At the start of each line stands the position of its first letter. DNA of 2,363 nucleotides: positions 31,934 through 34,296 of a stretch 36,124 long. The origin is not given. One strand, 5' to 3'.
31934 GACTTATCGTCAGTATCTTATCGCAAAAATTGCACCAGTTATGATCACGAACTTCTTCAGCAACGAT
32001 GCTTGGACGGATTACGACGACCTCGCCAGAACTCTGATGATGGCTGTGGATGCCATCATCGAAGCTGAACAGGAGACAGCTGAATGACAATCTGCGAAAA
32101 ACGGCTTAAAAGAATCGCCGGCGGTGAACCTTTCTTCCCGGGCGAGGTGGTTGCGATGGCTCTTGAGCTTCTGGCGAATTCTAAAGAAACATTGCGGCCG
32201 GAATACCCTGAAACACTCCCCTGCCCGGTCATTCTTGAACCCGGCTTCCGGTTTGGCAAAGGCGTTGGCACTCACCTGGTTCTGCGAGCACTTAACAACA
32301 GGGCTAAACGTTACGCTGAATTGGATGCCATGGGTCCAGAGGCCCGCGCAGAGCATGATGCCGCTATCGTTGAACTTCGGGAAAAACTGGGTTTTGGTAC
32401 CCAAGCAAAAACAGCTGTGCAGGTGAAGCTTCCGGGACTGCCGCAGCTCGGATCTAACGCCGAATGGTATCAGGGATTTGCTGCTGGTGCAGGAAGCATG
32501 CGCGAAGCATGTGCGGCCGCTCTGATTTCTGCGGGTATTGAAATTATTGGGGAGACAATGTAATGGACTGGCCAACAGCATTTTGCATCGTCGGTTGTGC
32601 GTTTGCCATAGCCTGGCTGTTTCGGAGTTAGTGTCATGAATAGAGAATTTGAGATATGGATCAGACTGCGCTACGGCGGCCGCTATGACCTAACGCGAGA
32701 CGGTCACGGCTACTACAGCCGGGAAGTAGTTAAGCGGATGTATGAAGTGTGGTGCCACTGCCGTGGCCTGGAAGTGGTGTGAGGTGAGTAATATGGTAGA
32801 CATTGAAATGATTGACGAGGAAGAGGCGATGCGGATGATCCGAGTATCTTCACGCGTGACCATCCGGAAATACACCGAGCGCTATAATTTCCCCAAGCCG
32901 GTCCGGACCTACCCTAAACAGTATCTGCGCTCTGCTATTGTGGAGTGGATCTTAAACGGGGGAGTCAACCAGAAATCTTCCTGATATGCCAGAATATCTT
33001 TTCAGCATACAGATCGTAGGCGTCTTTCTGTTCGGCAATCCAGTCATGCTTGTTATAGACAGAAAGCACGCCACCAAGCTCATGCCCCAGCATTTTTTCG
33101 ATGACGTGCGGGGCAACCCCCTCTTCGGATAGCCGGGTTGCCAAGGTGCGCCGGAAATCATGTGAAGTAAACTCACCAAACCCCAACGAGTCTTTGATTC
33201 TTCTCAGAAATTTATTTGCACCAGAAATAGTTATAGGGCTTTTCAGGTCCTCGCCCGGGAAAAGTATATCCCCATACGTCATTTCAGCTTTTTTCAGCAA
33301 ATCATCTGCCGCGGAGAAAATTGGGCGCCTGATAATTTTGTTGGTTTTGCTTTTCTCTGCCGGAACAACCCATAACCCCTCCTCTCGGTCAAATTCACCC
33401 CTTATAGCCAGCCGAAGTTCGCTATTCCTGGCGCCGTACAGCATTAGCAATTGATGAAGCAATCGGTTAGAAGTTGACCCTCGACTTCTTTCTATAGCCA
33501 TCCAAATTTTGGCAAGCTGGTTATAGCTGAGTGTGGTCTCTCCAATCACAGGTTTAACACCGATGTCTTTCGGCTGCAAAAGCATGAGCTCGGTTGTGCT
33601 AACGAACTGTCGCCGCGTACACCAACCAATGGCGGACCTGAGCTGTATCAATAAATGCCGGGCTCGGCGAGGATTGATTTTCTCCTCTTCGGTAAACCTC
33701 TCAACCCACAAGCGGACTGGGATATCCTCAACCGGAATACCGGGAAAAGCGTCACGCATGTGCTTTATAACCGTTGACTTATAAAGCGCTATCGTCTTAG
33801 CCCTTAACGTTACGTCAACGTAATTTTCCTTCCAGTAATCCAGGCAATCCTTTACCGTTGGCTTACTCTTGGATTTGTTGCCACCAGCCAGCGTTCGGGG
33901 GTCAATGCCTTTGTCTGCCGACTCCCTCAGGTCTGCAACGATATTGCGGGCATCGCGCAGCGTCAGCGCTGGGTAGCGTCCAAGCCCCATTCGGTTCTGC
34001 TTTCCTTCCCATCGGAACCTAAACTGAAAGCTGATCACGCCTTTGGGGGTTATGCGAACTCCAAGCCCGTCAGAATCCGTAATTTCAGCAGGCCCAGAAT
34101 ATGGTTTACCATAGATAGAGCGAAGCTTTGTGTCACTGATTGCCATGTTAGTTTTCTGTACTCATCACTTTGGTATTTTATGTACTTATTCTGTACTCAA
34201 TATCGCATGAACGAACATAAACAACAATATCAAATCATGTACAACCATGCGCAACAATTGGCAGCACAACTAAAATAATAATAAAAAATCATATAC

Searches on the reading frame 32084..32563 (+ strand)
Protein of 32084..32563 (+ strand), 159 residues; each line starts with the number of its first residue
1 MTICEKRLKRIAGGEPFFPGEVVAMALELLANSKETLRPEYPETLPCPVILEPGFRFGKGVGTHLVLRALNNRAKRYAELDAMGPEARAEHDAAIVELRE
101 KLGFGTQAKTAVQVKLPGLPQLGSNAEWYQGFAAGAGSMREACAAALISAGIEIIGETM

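Call 80: search_protein_families(library=phrogs, proteins=[window:32084-32563:+], max_evalue=0.00001)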
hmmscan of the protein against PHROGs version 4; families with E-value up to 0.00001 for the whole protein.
window:32084-32563:+ (159 aa): 1 family
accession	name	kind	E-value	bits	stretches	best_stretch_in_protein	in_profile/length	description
phrog_2960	-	unknown function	1e-110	367.6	1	1-159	1-159/159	-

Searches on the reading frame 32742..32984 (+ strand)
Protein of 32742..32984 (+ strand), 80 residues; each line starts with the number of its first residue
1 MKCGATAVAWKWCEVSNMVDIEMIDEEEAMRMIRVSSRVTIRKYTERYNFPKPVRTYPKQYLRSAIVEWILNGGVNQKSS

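Call 80: search_protein_families(library=phrogs, proteins=[window:32742-32984:+], max_evalue=0.00001)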
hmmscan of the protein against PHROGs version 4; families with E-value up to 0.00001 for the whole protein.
window:32742-32984:+ (80 aa): 1 family
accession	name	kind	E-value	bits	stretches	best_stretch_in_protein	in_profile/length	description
phrog_66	-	integration and excision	1.2e-08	36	1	9-78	79-148/412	excisionase and transcriptional regulator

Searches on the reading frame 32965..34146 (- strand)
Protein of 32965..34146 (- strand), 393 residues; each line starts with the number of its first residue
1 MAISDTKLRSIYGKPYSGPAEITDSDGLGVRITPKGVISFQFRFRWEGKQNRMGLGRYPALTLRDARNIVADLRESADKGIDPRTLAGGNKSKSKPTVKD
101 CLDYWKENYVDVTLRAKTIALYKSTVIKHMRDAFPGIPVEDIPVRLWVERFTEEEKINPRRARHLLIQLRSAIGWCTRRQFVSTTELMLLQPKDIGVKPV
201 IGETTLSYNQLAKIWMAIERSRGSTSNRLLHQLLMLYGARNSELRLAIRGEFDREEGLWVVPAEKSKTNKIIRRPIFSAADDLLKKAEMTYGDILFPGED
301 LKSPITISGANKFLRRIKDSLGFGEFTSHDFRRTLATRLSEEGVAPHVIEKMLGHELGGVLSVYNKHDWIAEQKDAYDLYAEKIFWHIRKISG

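Call 80: search_protein_families(library=phrogs, proteins=[window:32965-34146:-], max_evalue=0.00001)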
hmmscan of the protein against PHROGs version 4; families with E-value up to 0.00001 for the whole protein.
window:32965-34146:- (393 aa): 5 families
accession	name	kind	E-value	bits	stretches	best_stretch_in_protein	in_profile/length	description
phrog_1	-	integration and excision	3.4e-71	242.3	1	1-389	91-456/611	integrase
phrog_3423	-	unknown function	3.8e-28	99.4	1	1-121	6-127/157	-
phrog_216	-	integration and excision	2e-19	70.8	1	167-356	20-213/301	integrase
phrog_17497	-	unknown function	7.5e-16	59.4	1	319-384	51-116/133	-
phrog_24775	-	unknown function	7.8e-12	46.2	1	311-382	16-84/101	-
